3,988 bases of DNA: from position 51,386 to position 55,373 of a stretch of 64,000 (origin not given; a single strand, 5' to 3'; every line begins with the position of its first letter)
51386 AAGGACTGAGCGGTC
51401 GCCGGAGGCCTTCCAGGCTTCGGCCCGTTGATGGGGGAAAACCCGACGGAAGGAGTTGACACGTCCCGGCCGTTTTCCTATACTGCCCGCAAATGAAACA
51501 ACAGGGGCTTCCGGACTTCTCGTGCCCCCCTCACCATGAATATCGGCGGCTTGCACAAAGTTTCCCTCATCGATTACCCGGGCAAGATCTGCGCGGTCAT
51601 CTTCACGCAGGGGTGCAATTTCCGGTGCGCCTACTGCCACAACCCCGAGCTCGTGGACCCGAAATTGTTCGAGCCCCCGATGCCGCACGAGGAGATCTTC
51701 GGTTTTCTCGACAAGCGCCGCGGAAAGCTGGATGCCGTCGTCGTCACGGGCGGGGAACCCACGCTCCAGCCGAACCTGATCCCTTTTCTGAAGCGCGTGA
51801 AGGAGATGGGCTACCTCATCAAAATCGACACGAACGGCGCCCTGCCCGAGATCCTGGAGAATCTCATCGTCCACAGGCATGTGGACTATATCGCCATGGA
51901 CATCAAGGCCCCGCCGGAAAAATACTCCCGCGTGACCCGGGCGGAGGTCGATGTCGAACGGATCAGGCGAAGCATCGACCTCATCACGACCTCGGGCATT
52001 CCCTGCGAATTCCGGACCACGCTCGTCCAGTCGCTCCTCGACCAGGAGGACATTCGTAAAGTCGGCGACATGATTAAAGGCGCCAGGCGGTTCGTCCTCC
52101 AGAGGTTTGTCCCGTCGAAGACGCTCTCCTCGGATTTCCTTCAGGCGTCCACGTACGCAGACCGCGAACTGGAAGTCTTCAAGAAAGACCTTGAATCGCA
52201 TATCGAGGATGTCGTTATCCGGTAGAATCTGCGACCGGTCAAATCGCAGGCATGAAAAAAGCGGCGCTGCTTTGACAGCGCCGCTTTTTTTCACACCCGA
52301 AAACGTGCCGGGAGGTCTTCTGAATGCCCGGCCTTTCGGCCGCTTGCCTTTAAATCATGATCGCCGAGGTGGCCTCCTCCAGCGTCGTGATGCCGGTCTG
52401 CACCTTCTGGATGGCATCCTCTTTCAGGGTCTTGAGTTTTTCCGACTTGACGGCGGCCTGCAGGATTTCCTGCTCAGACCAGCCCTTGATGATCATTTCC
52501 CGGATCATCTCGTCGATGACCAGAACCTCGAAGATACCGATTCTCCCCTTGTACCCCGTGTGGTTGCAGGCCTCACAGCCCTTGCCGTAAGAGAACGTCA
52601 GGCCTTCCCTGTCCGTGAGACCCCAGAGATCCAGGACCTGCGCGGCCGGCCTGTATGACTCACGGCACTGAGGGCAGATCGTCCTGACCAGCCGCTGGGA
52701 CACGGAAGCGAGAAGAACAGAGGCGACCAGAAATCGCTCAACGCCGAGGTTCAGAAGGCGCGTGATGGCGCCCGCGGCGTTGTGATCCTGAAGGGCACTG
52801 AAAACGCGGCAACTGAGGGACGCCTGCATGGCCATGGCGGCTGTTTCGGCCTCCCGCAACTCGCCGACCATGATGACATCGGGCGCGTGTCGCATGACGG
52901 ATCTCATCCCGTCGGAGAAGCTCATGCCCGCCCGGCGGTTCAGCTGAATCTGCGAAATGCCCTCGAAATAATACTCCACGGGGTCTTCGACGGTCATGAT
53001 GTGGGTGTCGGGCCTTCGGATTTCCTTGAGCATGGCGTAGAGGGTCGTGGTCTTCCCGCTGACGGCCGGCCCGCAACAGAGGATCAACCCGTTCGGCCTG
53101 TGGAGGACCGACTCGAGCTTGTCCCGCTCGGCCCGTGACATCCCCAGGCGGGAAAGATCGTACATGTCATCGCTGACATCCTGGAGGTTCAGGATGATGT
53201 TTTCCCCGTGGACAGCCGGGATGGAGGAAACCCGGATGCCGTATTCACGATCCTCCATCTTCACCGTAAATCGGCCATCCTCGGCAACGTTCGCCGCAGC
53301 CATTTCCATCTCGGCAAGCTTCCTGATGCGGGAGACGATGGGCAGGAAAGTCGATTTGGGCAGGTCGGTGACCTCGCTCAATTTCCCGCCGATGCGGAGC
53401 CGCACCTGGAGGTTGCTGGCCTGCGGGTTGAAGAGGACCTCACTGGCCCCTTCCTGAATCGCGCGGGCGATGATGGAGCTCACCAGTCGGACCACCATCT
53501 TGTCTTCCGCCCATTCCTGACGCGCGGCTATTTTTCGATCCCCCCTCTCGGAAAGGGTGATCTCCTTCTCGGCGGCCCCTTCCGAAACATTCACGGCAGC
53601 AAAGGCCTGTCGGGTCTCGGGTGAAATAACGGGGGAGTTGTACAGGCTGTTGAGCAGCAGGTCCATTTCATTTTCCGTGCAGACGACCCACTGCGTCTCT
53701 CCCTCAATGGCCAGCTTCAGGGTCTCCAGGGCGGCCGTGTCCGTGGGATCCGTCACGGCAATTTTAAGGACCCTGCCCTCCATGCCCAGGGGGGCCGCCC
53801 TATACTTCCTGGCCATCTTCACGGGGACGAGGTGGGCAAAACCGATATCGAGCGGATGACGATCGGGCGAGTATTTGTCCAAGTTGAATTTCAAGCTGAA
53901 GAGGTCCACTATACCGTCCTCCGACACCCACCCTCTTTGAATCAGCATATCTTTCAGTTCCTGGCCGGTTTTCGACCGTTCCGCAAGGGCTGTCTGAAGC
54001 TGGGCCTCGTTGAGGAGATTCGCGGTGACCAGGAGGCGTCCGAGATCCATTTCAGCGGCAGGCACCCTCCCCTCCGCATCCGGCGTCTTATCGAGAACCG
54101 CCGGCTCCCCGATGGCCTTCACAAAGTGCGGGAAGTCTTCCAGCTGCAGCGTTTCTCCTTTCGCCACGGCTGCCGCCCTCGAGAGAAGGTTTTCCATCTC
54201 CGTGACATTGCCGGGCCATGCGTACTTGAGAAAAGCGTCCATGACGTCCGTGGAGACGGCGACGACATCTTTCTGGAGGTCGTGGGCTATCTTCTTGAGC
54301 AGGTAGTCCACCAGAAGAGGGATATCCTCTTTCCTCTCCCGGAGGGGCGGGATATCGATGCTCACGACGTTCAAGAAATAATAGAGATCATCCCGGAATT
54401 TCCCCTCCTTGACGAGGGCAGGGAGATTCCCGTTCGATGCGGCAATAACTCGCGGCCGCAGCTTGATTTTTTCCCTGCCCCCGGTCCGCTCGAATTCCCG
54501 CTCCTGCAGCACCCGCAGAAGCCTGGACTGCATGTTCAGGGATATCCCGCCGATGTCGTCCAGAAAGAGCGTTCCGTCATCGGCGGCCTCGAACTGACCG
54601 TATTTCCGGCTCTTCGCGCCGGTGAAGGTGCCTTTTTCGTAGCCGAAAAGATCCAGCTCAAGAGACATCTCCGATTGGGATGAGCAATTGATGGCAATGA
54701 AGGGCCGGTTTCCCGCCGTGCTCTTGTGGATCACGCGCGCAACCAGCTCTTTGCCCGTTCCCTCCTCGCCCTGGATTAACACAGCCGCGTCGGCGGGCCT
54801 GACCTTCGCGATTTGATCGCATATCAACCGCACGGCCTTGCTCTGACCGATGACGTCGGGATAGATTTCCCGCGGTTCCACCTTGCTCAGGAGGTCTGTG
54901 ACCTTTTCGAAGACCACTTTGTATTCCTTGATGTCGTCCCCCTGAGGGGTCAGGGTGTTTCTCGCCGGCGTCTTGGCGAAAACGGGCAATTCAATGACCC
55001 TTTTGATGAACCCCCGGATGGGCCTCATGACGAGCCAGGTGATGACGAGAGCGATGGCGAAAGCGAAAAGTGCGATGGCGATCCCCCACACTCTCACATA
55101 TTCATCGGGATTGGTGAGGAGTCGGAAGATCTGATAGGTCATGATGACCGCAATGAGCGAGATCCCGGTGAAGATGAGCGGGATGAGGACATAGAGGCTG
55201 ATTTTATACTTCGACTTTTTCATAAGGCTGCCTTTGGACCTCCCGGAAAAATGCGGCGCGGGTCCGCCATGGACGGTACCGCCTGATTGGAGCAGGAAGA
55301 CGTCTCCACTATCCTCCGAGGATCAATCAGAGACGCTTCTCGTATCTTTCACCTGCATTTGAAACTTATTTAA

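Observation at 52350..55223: Single 957-aa polypeptide fusing a sigma-54 enhancer-binding-protein AAA+ module to a complete GspE/PilB-type secretion ATPase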

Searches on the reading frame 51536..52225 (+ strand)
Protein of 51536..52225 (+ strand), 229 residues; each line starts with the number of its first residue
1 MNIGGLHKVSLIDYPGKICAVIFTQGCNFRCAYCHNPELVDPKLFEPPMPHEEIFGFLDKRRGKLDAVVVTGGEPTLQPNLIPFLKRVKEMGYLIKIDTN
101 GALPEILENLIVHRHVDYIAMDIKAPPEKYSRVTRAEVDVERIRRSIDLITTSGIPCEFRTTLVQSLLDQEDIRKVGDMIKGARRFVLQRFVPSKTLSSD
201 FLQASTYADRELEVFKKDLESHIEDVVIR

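Call 73: search_protein_families(library=ncbifam, proteins=[window:51536-52225:+], max_evalue=0.00001)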
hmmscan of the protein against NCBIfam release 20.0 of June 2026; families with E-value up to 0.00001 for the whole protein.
window:51536-52225:+ (229 aa): 28 families (the best 25 are shown)
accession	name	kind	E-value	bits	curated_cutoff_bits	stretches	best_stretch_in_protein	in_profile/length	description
TIGR02495.1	NrdG2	equivalog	2.1e-62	209.9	131.15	1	3-191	2-192/193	anaerobic ribonucleoside-triphosphate reductase activating protein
TIGR04041.1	activase_YjjW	hypoth_equivalog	1.7e-23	83.4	250.2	2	51-220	95-266/276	YjjW family glycine radical enzyme activase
TIGR02493.1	PFLA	equivalog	2.5e-22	79.4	231.75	1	7-185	6-188/235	pyruvate formate-lyase-activating protein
TIGR04317.1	W_rSAM_matur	equivalog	1.5e-15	57.2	380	1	22-220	9-211/349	tungsten cofactor oxidoreductase radical SAM maturase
TIGR02494.1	PFLE_PFLC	subfamily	8.7e-15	54.7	174.35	2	7-40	5-37/293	glycyl-radical enzyme activating protein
TIGR03963.1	rSAM_QueE_Clost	equivalog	8.7e-13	48.5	260.1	1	16-128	18-127/219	putative 7-carboxy-7-deazaguanine synthase QueE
TIGR02666.1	moaA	equivalog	1.5e-11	43.9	284.05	1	23-159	16-160/336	GTP 3',8-cyclase MoaA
NF043069.1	T4HPD_activ_SAM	equivalog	2.5e-11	43.5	425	0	5-38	6-38/299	trans-4-hydroxy-L-proline dehydratase activase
TIGR02668.1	moaA_archaeal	equivalog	4.2e-11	42.4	325.25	1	22-189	15-182/303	GTP 3',8-cyclase MoaA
NF048010.1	SfplDhtActHpsHDes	equivalog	5e-11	42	430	0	68-185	135-254/298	(2S)-3-sulfopropanediol dehydratase activating enzyme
TIGR04395.1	cutC_activ_rSAM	equivalog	5.7e-11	42.2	360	0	67-184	132-249/309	choline TMA-lyase-activating enzyme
NF001199.0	PRK00164.2-1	equivalog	3e-10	39.7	231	1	23-189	18-183/308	GTP 3',8-cyclase MoaA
NF038283.1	viperin_w_prok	equivalog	4.4e-10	39.2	180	1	23-194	8-192/281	viperin family antiviral radical SAM protein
TIGR04349.1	rSAM_QueE_gams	hypoth_equivalog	1.9e-09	37.5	300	1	21-128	23-120/210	7-carboxy-7-deazaguanine synthase QueE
TIGR02826.1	RNR_activ_nrdG3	equivalog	2.2e-09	37.3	151.7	1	9-121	7-116/148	anaerobic ribonucleoside-triphosphate reductase activating protein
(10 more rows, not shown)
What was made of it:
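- Checked: The convergent downstream gene (51536-52225 +) passes the NrdG2 cut-off (209.9 against 131 bits, call 73).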

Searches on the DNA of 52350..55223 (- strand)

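Call 39: search_rna_families(source=L004, start=9600, end=10100, threshold=evalue, max_evalue=1)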
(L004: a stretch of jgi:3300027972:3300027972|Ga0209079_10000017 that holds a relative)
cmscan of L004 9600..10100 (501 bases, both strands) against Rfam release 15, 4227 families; matches with E-value up to 1: 2.
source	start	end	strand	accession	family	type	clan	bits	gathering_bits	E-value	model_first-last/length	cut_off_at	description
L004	10004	10088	-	RF00619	U6atac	Gene; snRNA; splicing;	CL00009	14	33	0.41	1-126/126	no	U6atac minor spliceosomal RNA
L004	9984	10100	-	RF04320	RsmV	Gene; sRNA;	CL00106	10.8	100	0.96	67-196/196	5'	RsmV RNA family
